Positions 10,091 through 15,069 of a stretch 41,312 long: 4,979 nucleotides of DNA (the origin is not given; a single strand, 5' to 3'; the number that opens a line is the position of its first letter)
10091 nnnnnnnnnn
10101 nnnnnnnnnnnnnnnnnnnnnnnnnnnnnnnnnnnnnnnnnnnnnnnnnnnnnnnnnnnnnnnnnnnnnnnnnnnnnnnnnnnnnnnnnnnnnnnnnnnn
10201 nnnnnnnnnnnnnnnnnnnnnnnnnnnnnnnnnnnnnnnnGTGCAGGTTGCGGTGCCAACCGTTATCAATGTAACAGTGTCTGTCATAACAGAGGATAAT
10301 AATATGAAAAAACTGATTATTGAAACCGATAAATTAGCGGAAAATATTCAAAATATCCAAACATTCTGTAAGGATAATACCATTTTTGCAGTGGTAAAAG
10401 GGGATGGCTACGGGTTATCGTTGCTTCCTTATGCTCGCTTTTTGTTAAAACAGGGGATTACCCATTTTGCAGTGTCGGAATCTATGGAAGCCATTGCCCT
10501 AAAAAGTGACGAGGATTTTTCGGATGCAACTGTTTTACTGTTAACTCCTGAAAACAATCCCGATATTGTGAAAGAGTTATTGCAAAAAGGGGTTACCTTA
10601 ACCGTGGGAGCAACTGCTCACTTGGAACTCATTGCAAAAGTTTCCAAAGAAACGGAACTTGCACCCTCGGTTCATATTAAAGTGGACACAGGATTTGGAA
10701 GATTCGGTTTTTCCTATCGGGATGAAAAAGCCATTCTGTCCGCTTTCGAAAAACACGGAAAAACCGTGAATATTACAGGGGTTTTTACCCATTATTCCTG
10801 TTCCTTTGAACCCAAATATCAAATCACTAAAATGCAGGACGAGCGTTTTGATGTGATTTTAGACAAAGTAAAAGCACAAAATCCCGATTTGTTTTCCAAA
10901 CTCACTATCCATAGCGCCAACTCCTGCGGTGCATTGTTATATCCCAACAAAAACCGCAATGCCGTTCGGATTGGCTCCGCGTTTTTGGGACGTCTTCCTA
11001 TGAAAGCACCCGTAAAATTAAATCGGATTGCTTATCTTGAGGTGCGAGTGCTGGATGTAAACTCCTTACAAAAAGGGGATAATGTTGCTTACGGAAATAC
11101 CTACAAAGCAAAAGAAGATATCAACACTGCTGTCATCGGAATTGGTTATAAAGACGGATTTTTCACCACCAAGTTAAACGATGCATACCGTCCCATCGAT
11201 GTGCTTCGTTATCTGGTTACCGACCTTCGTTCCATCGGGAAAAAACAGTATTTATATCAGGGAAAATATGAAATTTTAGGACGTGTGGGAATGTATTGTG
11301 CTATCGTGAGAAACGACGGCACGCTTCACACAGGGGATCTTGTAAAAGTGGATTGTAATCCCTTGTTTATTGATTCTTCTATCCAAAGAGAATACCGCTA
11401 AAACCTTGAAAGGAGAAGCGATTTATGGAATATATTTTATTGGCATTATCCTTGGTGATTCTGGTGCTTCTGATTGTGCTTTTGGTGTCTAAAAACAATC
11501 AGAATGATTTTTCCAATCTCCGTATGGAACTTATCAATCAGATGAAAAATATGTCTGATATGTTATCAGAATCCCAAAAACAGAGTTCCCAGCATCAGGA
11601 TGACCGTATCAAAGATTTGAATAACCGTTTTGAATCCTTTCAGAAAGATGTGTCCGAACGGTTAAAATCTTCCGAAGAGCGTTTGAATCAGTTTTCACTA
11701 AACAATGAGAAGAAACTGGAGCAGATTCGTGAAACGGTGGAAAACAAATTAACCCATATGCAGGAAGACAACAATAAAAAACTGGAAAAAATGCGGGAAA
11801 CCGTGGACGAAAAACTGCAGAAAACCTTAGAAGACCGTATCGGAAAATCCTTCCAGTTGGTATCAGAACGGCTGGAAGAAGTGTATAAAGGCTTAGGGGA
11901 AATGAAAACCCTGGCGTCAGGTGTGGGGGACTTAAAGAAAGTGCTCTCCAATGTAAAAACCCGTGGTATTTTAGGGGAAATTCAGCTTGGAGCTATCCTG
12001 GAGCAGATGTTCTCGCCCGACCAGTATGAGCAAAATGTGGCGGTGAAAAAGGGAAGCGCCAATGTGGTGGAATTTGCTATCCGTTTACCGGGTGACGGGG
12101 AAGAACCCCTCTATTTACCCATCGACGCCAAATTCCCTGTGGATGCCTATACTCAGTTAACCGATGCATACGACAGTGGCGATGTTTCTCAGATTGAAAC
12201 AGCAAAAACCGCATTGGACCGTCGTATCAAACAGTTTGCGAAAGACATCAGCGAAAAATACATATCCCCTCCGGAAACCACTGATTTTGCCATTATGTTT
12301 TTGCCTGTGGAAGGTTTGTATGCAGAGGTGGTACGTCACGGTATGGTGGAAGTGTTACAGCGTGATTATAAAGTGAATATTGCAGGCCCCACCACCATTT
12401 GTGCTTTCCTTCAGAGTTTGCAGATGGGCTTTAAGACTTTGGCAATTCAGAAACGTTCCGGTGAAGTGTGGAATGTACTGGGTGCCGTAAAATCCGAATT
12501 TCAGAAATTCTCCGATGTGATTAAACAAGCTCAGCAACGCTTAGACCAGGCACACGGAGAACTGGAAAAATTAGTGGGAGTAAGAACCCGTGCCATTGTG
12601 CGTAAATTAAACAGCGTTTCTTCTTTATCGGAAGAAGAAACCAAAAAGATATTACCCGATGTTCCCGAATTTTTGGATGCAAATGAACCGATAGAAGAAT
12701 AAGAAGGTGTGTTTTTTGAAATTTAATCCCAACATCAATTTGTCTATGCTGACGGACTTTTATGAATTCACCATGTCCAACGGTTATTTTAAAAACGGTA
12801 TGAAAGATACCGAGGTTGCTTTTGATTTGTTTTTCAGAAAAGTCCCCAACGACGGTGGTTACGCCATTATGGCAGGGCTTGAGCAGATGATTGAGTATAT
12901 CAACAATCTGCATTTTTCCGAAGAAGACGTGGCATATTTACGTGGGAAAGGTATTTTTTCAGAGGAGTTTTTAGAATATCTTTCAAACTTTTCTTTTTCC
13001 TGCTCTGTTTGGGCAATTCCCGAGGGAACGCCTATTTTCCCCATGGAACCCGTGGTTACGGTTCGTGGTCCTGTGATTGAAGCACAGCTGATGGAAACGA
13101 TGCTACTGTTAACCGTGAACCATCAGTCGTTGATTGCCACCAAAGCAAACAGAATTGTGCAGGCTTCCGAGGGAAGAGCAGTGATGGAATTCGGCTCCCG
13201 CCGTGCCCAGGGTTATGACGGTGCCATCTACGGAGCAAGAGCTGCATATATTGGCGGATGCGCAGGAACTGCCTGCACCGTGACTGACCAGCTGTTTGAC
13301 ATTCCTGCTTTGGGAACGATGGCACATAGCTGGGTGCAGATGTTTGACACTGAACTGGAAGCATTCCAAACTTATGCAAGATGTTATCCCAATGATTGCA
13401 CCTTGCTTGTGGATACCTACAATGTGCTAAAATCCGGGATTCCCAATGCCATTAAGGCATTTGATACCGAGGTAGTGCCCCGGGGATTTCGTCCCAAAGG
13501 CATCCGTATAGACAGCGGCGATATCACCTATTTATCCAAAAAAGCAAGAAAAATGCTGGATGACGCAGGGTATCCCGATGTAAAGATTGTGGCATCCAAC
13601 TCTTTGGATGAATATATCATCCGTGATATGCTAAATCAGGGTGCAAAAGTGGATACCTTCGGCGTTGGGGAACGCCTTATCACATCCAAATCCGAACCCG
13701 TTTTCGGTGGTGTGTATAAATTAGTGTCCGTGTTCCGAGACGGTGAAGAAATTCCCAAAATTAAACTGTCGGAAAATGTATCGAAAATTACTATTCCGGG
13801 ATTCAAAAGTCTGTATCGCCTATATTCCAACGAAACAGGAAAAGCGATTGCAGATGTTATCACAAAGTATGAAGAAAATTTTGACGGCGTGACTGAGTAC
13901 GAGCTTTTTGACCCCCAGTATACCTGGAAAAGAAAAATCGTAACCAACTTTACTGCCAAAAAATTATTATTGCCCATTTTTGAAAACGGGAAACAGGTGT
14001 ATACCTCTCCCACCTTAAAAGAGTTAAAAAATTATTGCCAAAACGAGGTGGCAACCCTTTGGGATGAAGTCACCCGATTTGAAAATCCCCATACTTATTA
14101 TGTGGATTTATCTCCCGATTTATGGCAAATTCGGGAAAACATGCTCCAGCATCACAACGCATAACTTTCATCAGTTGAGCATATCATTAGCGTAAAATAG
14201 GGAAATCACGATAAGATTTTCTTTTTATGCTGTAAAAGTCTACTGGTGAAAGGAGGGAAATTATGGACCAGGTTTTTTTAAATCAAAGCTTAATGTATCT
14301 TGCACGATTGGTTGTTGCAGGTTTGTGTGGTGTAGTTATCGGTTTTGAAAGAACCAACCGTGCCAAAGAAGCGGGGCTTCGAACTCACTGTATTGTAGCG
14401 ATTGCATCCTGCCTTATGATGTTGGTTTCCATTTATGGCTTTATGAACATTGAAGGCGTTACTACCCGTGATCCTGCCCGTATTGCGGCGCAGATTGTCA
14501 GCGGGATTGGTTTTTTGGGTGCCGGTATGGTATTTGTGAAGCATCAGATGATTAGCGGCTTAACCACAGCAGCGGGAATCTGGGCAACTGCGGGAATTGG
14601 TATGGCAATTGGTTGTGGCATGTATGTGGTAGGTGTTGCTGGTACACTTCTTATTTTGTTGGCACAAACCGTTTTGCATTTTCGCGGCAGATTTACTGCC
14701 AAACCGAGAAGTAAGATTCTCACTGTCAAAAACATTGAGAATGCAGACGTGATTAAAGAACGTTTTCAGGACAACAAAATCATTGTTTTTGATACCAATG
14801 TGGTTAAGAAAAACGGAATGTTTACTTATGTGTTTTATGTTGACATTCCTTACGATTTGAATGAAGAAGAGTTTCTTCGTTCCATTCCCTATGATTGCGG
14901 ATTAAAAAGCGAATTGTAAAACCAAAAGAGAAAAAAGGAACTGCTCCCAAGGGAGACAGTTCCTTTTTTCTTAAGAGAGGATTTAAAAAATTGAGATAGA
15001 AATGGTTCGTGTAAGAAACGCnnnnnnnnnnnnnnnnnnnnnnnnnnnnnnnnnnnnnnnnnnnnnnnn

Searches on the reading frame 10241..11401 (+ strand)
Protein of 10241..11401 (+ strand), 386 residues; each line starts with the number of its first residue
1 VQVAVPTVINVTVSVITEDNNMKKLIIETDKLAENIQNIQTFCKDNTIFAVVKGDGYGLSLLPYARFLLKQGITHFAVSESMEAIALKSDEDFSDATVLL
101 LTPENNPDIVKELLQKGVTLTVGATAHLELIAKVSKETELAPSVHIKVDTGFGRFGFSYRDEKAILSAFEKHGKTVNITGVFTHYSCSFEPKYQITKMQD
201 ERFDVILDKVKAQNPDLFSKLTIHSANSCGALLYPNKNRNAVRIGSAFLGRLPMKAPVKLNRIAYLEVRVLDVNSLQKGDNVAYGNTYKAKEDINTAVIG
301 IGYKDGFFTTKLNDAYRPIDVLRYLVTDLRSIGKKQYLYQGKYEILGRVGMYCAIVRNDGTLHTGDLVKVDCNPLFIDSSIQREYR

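Call 55: search_protein_families(library=pfam, proteins=[window:10241-11401:+], max_evalue=0.00001)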
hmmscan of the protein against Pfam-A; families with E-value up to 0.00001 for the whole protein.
window:10241-11401:+ (386 aa): 2 families
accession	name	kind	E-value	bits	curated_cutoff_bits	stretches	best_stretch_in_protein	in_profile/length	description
PF01168.26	Ala_racemase_N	-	9.1e-43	146.9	24.1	1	27-251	1-218/220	Alanine racemase, N-terminal domain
PF00842.27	Ala_racemase_C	-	9.7e-11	41.8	25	1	266-357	4-76/127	Alanine racemase, C-terminal domain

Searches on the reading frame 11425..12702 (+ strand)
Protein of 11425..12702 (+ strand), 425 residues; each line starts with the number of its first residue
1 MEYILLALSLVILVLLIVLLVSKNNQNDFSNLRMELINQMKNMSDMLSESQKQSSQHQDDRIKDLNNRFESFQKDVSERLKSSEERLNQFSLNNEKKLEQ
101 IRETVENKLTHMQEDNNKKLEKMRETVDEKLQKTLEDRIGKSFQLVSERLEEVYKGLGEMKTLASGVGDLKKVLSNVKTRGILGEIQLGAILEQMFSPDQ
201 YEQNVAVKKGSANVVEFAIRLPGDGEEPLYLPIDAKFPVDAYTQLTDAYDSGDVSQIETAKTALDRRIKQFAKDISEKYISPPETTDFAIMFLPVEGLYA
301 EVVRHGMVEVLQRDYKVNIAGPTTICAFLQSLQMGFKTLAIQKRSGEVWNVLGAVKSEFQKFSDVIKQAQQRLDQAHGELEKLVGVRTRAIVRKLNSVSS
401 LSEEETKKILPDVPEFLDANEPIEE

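Call 55: search_protein_families(library=pfam, proteins=[window:11425-12702:+], max_evalue=0.00001)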
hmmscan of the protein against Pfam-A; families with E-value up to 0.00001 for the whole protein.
window:11425-12702:+ (425 aa): 1 family
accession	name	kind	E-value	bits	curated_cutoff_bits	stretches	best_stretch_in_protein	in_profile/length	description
PF02646.22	RmuC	-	2.3e-74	250.6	26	1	118-407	1-290/291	RmuC family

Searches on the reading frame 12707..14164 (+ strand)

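Call 55: search_protein_families(library=pfam, proteins=[window:12707-14164:+], max_evalue=0.00001)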
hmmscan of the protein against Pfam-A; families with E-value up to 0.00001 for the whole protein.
window:12707-14164:+ (485 aa): 3 families
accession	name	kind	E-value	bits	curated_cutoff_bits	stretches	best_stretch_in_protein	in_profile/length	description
PF17767.7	NAPRTase_N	-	1.5e-39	135.6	32.6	1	14-138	1-125/125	Nicotinate phosphoribosyltransferase (NAPRTase) N-terminal domain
PF17956.6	NAPRTase_C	-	1.9e-38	131.8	23.3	1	367-475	2-110/111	Nicotinate phosphoribosyltransferase C-terminal domain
PF04095.22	NAPRTase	-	1.5e-06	28.5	20.8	1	159-327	3-181/239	Nicotinate phosphoribosyltransferase (NAPRTase) family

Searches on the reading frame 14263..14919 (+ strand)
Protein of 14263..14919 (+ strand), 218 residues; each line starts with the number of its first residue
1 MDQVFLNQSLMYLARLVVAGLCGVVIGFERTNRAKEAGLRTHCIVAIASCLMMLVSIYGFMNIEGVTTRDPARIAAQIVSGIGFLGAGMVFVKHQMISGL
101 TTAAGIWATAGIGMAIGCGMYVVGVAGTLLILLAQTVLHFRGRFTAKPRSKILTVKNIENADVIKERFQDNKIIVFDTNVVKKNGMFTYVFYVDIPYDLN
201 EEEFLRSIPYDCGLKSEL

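Call 71: search_protein_families(library=pfam, proteins=[window:14263-14919:+], max_evalue=0.00001)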
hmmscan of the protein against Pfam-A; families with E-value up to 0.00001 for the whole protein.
window:14263-14919:+ (218 aa): 1 family
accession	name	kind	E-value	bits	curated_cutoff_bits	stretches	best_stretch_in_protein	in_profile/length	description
PF02308.21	MgtC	-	5.6e-36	124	31.4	1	16-139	1-116/121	MgtC family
